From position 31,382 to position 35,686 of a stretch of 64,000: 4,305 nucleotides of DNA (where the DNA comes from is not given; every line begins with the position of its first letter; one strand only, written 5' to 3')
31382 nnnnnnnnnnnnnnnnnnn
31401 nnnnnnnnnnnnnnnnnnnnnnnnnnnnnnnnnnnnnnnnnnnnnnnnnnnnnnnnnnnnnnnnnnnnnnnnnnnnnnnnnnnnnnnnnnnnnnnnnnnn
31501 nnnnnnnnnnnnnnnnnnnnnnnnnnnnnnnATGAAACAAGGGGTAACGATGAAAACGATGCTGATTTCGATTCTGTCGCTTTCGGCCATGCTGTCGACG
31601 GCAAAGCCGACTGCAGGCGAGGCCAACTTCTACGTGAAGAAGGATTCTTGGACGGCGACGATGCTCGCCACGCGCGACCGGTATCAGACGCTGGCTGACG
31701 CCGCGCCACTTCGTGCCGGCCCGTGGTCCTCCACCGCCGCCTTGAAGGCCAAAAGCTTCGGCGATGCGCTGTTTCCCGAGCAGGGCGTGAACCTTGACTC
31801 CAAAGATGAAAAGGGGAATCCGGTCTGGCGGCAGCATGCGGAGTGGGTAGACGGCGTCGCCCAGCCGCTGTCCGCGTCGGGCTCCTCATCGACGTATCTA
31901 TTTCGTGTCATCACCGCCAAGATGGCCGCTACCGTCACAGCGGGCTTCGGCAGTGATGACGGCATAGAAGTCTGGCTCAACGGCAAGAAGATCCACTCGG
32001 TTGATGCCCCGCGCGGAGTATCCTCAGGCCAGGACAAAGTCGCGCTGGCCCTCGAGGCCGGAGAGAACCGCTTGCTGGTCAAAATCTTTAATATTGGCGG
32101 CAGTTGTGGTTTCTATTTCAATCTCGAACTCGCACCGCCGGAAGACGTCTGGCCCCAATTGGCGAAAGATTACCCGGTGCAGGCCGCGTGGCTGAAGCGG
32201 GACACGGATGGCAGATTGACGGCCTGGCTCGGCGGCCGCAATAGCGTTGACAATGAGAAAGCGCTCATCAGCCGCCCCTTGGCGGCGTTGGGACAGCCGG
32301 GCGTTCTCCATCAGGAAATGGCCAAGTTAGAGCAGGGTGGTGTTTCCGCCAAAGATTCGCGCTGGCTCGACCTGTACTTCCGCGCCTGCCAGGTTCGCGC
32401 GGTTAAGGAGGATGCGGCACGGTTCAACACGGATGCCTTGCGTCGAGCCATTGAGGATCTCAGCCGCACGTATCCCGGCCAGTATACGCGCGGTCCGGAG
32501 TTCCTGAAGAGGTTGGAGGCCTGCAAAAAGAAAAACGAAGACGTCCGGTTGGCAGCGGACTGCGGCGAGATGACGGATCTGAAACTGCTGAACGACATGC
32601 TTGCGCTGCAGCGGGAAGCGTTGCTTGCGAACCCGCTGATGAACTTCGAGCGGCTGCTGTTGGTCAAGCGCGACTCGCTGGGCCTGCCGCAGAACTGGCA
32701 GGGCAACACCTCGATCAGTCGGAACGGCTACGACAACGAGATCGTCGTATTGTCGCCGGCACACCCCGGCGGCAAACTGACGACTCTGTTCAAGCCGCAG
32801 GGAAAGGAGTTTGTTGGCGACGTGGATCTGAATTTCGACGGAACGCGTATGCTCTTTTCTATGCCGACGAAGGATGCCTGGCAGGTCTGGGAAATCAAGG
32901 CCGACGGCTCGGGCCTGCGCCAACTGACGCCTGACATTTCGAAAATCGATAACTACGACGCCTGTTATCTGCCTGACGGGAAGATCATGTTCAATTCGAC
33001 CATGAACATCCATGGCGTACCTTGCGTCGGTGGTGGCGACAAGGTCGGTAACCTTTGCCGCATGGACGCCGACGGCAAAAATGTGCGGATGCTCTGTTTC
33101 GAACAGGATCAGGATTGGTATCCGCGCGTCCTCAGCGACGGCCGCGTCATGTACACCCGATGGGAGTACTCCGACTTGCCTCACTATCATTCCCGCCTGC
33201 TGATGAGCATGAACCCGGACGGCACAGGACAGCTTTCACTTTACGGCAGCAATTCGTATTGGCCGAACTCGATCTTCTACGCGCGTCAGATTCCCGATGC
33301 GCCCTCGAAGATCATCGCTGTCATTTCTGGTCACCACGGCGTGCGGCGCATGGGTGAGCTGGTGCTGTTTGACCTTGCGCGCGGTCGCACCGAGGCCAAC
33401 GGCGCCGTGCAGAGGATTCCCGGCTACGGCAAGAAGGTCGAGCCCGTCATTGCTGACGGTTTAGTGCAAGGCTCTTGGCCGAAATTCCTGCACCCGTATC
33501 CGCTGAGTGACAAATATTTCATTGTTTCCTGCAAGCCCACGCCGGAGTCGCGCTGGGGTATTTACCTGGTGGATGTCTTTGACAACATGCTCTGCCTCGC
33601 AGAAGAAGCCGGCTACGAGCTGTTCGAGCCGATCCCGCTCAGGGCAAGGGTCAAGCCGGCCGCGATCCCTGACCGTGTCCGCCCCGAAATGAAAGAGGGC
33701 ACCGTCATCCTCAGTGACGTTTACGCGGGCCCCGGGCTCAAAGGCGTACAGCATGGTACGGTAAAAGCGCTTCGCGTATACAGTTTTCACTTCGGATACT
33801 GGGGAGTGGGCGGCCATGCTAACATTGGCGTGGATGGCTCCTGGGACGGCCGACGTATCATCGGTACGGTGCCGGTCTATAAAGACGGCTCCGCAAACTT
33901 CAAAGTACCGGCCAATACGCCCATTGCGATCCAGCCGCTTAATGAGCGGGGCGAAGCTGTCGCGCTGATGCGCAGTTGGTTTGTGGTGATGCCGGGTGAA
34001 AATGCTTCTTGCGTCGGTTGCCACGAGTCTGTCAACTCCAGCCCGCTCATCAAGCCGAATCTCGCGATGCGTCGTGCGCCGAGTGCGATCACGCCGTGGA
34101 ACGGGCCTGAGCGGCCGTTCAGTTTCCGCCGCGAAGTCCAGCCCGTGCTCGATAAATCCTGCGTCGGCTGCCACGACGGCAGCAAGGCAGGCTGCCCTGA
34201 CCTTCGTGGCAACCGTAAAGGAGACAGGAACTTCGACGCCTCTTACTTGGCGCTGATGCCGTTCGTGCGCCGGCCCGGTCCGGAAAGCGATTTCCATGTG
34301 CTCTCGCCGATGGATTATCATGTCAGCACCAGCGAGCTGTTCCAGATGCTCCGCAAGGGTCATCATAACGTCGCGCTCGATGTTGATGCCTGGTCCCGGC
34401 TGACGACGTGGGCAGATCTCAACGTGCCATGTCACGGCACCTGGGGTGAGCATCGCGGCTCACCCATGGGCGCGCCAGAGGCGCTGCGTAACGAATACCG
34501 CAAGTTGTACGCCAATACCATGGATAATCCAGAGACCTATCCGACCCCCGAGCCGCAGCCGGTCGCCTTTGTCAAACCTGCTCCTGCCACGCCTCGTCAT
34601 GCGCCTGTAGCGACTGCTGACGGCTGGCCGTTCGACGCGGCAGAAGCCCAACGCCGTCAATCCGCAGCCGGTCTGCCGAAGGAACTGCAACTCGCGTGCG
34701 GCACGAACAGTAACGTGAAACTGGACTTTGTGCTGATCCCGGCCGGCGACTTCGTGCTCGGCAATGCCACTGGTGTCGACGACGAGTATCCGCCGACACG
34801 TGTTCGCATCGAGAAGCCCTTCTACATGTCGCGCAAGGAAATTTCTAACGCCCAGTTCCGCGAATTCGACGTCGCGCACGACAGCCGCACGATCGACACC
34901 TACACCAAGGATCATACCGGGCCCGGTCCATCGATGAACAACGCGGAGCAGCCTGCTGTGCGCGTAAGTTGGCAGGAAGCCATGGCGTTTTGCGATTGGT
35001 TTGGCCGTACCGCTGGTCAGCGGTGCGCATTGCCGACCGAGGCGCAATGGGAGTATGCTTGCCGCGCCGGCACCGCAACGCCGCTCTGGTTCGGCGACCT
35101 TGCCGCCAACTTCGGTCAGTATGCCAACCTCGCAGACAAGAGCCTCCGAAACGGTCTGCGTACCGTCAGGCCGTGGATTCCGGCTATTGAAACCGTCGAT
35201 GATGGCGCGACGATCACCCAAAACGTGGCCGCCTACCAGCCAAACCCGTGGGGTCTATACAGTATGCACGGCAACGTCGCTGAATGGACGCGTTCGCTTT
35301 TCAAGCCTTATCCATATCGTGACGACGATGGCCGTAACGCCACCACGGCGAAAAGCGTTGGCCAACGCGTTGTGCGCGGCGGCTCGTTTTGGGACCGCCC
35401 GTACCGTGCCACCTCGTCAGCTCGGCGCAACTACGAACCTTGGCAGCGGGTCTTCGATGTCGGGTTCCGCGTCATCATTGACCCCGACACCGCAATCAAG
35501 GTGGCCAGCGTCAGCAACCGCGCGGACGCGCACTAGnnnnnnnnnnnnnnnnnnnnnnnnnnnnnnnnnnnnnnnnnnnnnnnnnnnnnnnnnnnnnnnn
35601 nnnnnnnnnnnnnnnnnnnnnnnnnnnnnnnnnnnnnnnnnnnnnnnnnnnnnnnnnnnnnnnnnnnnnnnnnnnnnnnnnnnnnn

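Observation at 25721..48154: Twice-repeated gene module: PATR surface protein, then beta-helix enzyme(s), then a giant CBM/propeller/di-haem/FGE-fold protein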

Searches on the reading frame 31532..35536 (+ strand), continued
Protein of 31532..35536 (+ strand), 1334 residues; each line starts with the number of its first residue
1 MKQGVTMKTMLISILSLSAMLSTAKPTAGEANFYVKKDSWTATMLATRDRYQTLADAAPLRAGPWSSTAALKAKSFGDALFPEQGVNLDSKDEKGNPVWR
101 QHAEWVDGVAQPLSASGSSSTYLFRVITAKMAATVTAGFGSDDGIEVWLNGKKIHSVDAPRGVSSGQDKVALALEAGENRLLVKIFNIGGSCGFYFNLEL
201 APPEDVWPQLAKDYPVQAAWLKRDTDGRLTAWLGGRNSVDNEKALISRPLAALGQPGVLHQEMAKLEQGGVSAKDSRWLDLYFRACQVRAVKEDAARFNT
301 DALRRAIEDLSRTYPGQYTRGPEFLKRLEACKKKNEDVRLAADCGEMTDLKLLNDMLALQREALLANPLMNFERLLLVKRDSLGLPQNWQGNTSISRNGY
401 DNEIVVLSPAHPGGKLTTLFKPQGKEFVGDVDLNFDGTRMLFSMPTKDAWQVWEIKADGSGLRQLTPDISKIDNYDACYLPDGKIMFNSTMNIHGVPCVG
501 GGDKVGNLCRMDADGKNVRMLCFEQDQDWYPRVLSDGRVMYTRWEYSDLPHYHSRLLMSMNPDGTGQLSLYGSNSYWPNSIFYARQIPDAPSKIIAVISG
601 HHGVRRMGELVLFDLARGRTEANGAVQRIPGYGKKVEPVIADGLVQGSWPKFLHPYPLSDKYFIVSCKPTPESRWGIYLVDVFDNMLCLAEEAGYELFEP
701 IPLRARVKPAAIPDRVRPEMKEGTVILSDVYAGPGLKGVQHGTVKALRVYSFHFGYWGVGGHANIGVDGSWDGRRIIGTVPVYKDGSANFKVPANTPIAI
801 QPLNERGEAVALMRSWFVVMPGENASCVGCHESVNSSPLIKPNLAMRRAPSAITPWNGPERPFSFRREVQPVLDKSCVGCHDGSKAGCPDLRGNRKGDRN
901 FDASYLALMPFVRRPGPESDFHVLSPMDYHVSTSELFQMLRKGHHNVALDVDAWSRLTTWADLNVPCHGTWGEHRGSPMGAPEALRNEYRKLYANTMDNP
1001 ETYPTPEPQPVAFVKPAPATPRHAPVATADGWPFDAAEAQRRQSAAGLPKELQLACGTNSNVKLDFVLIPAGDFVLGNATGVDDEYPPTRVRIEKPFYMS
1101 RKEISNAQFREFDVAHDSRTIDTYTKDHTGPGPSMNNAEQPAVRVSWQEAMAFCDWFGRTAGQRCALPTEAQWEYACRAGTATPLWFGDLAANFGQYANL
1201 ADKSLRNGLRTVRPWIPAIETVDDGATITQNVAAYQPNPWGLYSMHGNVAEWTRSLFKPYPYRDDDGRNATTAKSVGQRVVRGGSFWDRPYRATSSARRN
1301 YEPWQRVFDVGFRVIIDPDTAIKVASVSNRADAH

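Call 57: search_protein_families(library=pfam, alignment_id=A6, max_evalue=0.0001)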
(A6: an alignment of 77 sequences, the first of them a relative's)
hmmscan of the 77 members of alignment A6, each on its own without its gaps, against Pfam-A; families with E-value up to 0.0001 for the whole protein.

A. member 1, L002:9055-9954:+ (299 aa): 1 family
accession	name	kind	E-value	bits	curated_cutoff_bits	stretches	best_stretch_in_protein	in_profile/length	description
PF01261.30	AP_endonuc_2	-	1.1e-21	78.1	31.1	1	63-284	2-238/249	Xylose isomerase-like TIM barrel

B. families by the number of members that match (of 77 scanned): 89 families (the first 25 are shown)
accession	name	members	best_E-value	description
PF21783.3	YNCE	9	5.7e-15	YNCE-like beta-propeller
PF10282.15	Lactonase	9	2.7e-14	Lactonase, 7-bladed beta-propeller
PF25174.1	Beta-prop_THOC3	8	8.2e-12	THOC3 beta-propeller domain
PF00034.26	Cytochrom_C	7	2.7e-07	Cytochrome c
PF02239.22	Cytochrom_D1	6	3.6e-11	Cytochrome D1 heme domain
PF08450.18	SGL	6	9.3e-11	SMP-30/Gluconolactonase/LRE-like region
PF03150.19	CCP_MauG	6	2.1e-10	Di-haem cytochrome c peroxidase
PF23414.1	Beta-prop_EML_2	4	7.2e-08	Echinoderm microtubule-associated protein second beta-propeller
PF13442.11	Cytochrome_CBB3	4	3.3e-07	Cytochrome C oxidase, cbb3-type, subunit III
PF21419.2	RoxA-like_Cyt-c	4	3.1e-06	RoxA-like, cytochrome c-like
PF04055.27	Radical_SAM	2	3e-15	Radical SAM superfamily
PF01042.26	Ribonuc_L-PSP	2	7.5e-14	Endoribonuclease L-PSP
PF01436.27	NHL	2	1.2e-06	NHL repeat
PF18975.6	DUF5711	2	1.5e-06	Family of unknown function (DUF5711)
PF22124.2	Glyco_hydro_95_cat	1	3.5e-188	Glycosyl hydrolase family 95 catalytic domain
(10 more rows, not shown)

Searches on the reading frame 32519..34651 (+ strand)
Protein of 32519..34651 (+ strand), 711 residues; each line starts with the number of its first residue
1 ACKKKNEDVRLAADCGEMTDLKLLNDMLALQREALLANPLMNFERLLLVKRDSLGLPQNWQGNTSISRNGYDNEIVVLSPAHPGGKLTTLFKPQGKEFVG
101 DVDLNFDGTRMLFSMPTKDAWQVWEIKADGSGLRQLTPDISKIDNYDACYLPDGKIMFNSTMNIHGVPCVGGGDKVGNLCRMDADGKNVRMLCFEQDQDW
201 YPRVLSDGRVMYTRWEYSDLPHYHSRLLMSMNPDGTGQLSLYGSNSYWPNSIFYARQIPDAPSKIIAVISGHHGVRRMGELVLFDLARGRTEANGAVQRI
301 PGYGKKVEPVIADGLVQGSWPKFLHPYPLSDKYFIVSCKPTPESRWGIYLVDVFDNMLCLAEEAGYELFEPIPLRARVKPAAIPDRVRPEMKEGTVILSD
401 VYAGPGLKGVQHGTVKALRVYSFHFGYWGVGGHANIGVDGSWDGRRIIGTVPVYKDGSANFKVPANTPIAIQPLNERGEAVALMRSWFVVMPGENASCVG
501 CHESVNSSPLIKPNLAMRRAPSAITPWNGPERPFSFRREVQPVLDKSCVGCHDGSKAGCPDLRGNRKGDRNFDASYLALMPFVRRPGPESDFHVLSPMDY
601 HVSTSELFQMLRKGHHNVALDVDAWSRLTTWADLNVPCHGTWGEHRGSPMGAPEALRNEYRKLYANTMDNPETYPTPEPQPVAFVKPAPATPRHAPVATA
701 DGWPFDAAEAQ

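Call 41: predict_structure(alignment_id=A2)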
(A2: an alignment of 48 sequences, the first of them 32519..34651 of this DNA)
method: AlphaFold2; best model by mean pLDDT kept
length: 711 residues; sequences in the alignment: 48
mean_pLDDT: 80.1   pTM: 0.82
mean pLDDT of the five models: 80.1, 79.1, 79.1, 79.0, 79.0
residues with pLDDT >= 90: 228; 70-90: 323; 50-70: 112; < 50: 48
segments of 3 or more residues with pLDDT < 50: 57-61, 218-223, 304-317, 505-507, 585-594
pLDDT, mean of each block of 10 residues (from residue 1): 68 70 79 83 92 61 68 92 94 89 94 91 95 93 90 95 79 81 94 65 91 65 63 88 58 84 87 60 84 70 49 47 88 91 88 87 92 95 93 90 78 92 79 55 77 93 89 90 73 81 51 82 90 88 88 85 85 87 53 52 83 82 91 82 84 89 87 75 83 66 58 49
secondary structure, 60 per line:
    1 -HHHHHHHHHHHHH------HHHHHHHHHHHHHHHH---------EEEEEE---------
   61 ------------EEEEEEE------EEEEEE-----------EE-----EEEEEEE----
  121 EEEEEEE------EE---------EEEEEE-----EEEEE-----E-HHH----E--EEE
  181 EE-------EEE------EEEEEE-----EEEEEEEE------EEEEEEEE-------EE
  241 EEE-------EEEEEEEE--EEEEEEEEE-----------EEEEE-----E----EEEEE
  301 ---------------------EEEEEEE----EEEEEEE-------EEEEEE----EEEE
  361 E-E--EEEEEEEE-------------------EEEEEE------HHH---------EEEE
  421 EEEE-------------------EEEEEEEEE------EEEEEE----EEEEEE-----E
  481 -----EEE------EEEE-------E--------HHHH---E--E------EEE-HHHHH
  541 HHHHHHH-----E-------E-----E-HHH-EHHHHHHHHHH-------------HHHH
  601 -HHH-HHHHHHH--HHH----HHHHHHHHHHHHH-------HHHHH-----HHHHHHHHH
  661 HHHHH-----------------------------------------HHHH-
elements in order (helices of 4 or more, strands of 3 or more residues): H2-14 H21-36 E46-51 E73-79 E86-91 E110-116 E121-127 E145-150 E156-160 E178-182 E190-192 E199-204 E210-217 E224-231 E239-243 E251-258 E261-269 E281-285 E296-300 E322-328 E333-339 E347-352 E357-361 E366-373 E393-398 E417-424 E444-452 E459-464 E469-474 E486-488 E495-498 H515-518 E532-534 H536-547 H574-583 H597-600 H606-612 H622-634 H642-646 H652-665 H707-710

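Call 45: fold_search(model_id=the predicted structure, library=pdb)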
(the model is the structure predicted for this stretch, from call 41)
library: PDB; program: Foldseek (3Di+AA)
matches with E <= 10: 849; with E <= 0.001: 283
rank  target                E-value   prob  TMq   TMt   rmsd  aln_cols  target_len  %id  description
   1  5c2v_A                9.5e-26  1.00  0.60  0.56   7.2       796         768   17  Kuenenia stuttgartiensis Hydrazine Synthase (released 2015-10-14)
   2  5c2v_D                2.6e-25  1.00  0.59  0.55   7.4       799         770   17  Kuenenia stuttgartiensis Hydrazine Synthase (released 2015-10-14)
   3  4r40_C                6.9e-11  1.00  0.31  0.52   6.3       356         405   14  Crystal Structure of TolB/Pal complex from Yersinia pestis. (released 2014-09-03)
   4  2ivz_A                1.3e-10  1.00  0.32  0.56   6.3       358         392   14  Structure of TolB in complex with a peptide of the colicin E9 T- domain (released 2006-08-16)
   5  1c5k                  3.3e-10  1.00  0.32  0.54   4.6       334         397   14  THE STRUCTURE OF TOLB, AN ESSENTIAL COMPONENT OF THE TOL-DEPENDENT TRANSLOCATION SYSTEM AND ITS INTERACTIONS WITH THE TR (released 2000-12-06)
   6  3iax_A                5.7e-10  1.00  0.32  0.55   4.1       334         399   14  The crystal structure of the TolB box of Colicin A in complex with TolB reveals important differences in the recruitme (released 2009-10-13)
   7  4pwz_A                6.3e-10  1.00  0.31  0.52   8.2       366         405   14  Crystal structure of TolB protein from Yersinia pestis CO92 (released 2014-04-02)
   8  4pwz_B                7.5e-10  1.00  0.32  0.53   7.8       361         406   14  Crystal structure of TolB protein from Yersinia pestis CO92 (released 2014-04-02)
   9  1crz                  1.2e-09  1.00  0.31  0.52   6.8       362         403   14  CRYSTAL STRUCTURE OF THE E. COLI TOLB PROTEIN (released 2000-08-16)
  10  2hqs_A                1.3e-09  1.00  0.31  0.51   4.9       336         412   14  Crystal structure of TolB/Pal complex (released 2007-04-03)
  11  2w8b_A                1.5e-09  1.00  0.31  0.51   5.3       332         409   13  Crystal structure of processed TolB in complex with Pal (released 2009-02-17)
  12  2hqs_B                1.8e-09  1.00  0.31  0.52   4.9       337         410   14  Crystal structure of TolB/Pal complex (released 2007-04-03)
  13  4r40_A                2.4e-09  1.00  0.32  0.54   7.9       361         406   14  Crystal Structure of TolB/Pal complex from Yersinia pestis. (released 2014-09-03)
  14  2w8b_B                3.6e-09  1.00  0.31  0.52   4.9       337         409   13  Crystal structure of processed TolB in complex with Pal (released 2009-02-17)
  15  6pnv                  5.0e-09  1.00  0.32  0.53   6.0       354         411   13  1.42 Angstrom Resolution Crystal Structure of Translocation Protein TolB from Salmonella enterica (released 2019-07-17)
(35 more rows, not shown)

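Call 74: search_protein_representatives(protein=window:32519-34651:+)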
Query: 711 residues. Proteins with E-value up to 0.001 (for the whole library): 6494; up to 1e-10: 3846; up to 1e-30: 1553. The best 150 are listed.
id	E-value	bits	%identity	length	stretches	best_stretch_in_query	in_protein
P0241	2.1e-266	902.2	61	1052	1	29-697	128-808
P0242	3.9e-266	901.4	58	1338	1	23-710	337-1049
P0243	5.8e-253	857.8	56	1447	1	22-710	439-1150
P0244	3.8e-242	822.0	55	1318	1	23-708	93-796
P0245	1.3e-241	820.3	57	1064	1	27-690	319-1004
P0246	1.7e-241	819.9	55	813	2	52-676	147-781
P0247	2.3e-237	806.2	53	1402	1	21-685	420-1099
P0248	3.3e-237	805.7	55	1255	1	14-710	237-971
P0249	4.7e-235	798.6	54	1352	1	27-711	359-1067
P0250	1.4e-230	783.8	51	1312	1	24-710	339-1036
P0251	1.0e-228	777.6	52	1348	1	22-710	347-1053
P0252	1.8e-228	776.8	62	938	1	21-558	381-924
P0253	8.0e-226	768.1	53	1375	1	25-708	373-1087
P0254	2.2e-225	766.6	52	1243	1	25-710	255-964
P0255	7.9e-223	758.2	52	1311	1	30-706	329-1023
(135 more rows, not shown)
